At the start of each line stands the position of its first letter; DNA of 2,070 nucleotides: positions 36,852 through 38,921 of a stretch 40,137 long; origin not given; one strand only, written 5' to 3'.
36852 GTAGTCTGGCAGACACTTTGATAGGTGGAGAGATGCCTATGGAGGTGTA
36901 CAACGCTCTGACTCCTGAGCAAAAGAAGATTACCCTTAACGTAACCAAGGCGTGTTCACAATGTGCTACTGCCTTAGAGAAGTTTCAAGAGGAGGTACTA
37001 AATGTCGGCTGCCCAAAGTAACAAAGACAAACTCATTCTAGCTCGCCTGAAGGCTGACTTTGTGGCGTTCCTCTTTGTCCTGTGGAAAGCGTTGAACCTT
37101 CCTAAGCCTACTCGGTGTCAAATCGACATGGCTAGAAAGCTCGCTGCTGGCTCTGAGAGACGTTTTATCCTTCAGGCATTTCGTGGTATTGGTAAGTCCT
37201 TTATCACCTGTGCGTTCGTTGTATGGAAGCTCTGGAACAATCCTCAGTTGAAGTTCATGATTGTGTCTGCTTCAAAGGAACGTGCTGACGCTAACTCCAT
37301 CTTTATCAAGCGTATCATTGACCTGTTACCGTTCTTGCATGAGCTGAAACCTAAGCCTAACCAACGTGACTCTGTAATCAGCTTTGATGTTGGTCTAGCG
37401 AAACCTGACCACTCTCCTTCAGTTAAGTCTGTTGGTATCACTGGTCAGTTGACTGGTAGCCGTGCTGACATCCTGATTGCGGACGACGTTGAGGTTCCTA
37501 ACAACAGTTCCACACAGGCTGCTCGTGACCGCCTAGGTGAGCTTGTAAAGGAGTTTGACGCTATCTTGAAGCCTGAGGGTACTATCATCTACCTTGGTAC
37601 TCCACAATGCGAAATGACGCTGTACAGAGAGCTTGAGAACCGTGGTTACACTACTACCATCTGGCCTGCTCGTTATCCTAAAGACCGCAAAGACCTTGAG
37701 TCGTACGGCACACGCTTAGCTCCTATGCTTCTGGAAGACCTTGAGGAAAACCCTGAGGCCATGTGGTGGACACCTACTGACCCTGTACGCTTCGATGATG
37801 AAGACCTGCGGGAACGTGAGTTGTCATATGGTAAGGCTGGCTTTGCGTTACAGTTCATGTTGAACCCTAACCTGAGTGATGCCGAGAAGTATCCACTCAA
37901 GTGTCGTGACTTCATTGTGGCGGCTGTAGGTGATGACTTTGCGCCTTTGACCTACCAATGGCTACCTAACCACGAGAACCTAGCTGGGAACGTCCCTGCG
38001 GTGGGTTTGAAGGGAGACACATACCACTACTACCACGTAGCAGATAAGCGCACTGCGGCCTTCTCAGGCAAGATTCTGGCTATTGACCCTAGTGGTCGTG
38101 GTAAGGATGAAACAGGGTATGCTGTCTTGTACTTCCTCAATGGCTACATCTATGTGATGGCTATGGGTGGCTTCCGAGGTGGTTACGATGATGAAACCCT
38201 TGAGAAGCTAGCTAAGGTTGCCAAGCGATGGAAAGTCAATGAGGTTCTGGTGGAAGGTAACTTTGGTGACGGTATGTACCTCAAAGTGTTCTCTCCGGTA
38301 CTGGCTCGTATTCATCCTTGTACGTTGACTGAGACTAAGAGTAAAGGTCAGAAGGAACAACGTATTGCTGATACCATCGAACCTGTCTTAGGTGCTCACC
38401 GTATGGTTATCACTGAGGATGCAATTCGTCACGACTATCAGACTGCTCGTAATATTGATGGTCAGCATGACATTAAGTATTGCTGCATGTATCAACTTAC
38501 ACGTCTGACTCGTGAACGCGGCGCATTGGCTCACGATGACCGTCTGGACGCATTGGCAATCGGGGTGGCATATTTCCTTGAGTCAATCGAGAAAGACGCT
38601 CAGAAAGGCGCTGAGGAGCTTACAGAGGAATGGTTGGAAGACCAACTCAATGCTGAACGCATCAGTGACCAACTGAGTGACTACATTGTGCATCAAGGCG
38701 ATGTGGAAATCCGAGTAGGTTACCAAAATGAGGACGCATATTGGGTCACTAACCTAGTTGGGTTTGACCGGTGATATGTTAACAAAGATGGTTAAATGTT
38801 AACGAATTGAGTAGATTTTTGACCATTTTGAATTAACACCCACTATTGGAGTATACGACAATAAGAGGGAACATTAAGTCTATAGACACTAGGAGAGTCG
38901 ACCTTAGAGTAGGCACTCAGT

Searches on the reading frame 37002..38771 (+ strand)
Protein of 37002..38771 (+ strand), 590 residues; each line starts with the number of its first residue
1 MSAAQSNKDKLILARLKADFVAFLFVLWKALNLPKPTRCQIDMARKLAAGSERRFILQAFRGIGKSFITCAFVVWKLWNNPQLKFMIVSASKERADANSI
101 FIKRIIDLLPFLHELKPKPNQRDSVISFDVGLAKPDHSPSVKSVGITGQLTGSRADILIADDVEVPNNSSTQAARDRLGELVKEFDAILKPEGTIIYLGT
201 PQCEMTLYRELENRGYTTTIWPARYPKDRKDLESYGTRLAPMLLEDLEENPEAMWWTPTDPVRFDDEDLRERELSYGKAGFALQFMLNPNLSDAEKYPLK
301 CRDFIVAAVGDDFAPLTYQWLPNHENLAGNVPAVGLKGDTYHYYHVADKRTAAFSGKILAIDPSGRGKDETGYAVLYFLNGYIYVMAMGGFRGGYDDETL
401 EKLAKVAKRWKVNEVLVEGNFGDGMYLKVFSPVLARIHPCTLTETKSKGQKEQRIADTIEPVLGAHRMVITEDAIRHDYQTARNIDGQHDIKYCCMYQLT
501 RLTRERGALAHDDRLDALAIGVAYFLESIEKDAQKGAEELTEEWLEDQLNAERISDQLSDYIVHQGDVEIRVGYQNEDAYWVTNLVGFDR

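Call 17: search_dna_similar(query=window:37002-38771:+, collection=phages, mode=protein, max_rows=40)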
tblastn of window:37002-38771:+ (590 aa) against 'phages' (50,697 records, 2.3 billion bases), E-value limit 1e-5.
Records with a match: 2754; places in all: 2794; records where one place covers at least 80% of the query: 2547.
Best place of each record, by identity: >=99% 2; 80-90% 3; 60-80% 1274; <60% 1475.
By first word of the organism name: Klebsiella 705; Escherichia 364; Pseudomonas 330; Acinetobacter 167; Vibrio 164; Salmonella 113; Yersinia 95; Pectobacterium 85; Ralstonia 54; Aeromonas 47; and 79 more.
By host as written in the record: - 398; Klebsiella pneumoniae 378; Escherichia coli 125; Acinetobacter baumannii 60; Pseudomonas putida KT2440 and Paw85 53; Pseudomonas aeruginosa 44; Yersinia pestis 38; Vibrio cholerae 33; and 698 more.
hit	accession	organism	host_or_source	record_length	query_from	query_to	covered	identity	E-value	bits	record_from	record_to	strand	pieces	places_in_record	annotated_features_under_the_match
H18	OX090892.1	Escherichia phage vB_Eco_Titus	-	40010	1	590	100%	100.0%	0e+0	1198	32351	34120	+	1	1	hypothetical protein Rostov1_00066 [Vibrio phage Rostov-1] | hypothetical protein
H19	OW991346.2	Escherichia phage vB_Eco_Bam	River water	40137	1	590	100%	100.0%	0e+0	1198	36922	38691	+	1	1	DNA maturase B | Hypothetical protein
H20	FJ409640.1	Vibrio phage N4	sewage water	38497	8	590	99%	79.8%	0e+0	930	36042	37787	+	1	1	DNA packaging/maturation protein B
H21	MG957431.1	Vibrio phage Rostov-1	Vibrio cholerae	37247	8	590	99%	79.8%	0e+0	930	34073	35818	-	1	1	hypothetical protein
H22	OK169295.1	Vibrio phage Rostov 13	Vibrio cholerae O1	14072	8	590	99%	79.8%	0e+0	930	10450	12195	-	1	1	terminase large subunit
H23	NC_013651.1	Vibrio phage N4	sewage water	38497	8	590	99%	79.8%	0e+0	930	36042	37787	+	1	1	terminase large subunit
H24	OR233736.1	Vibrio phage 4141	Vibrio cholerae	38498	8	590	99%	79.8%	0e+0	930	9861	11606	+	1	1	terminase large subunit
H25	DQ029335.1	Vibrio phage VP4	-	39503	8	590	99%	79.6%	0e+0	930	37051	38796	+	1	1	DNA packaging protein B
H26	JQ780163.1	Vibrio phage VP3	Vibrio cholerae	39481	8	590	99%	79.6%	0e+0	930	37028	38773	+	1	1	DNA maturation protein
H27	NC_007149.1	Vibrio phage VP4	Vibrio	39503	8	590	99%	79.6%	0e+0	930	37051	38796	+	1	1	terminase large subunit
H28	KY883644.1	Vibrio phage JSF30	Vibrio cholerae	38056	8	590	99%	79.4%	0e+0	928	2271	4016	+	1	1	DNA packaging protein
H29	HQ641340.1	Vibrio phage ICP3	Vibrio cholerae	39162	8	590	99%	79.4%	0e+0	927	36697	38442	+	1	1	19: DNA packaging protein B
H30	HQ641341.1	Vibrio phage ICP3_2009_B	Vibrio cholerae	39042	8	590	99%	79.4%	0e+0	927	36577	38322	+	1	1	DNA packaging protein B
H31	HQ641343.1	Vibrio phage ICP3_2008_A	Vibrio cholerae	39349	8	590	99%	79.4%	0e+0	927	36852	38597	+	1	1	DNA packaging protein B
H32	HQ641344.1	Vibrio phage ICP3_2007_A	Vibrio cholerae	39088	8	590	99%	79.4%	0e+0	927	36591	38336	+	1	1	DNA packaging protein B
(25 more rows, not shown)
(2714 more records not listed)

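Call 54: find_encoding_contigs(protein=window:37002-38771:+, flank=3000, max_places=10)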
Protein window:37002-38771:+ (590 aa): 2 contigs read that carry it; 2 places shown.
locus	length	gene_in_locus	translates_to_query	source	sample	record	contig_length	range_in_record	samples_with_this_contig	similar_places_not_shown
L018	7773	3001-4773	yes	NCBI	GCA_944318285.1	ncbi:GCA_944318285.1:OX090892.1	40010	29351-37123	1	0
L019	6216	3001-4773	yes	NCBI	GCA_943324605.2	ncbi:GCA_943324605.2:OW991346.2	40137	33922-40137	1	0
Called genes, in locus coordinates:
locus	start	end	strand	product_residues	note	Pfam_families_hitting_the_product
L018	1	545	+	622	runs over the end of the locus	PF03906:Phage_T7_tail, PF05662:YadA_stalk (weak)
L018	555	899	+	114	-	-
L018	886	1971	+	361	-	-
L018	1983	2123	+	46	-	-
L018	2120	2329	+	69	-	PF10746:Phage_holin_2_2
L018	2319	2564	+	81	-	PF11123:DNA_Packaging_2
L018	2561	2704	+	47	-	-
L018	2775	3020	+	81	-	-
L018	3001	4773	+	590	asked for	PF22530:Terminase-T7_RNaseH-like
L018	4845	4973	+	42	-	-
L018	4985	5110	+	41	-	-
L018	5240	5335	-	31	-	-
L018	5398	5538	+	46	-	-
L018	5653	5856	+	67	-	-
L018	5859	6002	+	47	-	PF26851:Phage_T7_0_6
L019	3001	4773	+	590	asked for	PF22530:Terminase-T7_RNaseH-like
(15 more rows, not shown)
